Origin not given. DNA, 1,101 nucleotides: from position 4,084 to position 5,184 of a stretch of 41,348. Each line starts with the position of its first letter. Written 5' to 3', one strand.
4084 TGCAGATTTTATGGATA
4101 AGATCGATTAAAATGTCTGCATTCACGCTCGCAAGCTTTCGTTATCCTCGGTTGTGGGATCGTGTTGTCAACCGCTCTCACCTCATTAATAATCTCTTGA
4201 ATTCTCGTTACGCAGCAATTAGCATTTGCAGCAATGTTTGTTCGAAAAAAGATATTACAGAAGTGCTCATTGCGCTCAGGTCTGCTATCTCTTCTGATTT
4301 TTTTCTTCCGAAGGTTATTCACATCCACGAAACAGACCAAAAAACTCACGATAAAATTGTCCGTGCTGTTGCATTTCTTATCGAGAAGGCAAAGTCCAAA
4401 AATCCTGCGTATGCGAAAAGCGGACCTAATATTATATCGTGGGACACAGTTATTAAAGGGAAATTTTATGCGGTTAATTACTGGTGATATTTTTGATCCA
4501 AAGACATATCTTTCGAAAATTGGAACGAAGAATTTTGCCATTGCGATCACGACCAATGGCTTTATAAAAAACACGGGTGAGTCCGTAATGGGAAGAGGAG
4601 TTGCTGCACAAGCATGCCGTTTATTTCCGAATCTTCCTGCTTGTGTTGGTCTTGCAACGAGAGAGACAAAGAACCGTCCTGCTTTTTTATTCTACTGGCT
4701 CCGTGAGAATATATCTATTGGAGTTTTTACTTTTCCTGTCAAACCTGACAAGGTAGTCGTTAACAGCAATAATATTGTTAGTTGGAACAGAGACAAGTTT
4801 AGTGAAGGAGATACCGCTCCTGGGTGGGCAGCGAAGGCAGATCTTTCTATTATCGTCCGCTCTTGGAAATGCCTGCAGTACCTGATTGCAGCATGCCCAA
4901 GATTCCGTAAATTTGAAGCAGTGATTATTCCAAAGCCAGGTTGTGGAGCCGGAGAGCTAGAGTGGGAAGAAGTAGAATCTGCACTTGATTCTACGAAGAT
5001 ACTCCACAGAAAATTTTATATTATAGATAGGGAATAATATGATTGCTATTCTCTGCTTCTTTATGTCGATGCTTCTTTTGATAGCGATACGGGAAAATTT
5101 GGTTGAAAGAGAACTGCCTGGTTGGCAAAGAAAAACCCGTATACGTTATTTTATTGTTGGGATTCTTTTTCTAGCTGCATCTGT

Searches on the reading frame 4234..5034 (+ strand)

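Call 9: search_protein_families(library=phrogs, proteins=[window:4234-5034:+], max_evalue=0.001)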
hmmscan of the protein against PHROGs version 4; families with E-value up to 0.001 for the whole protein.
window:4234-5034:+ (267 aa): 2 families
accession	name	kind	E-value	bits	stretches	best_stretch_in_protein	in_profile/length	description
phrog_335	-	other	3e-11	44.2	1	79-253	56-191/422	phosphatase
phrog_15329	-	unknown function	0.00019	22.7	1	202-250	41-85/104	-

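Call 17: search_protein_families(library=pfam, proteins=[window:4234-5034:+], max_evalue=0.001)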
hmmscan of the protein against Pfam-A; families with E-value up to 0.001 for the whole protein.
window:4234-5034:+ (267 aa): 0 families
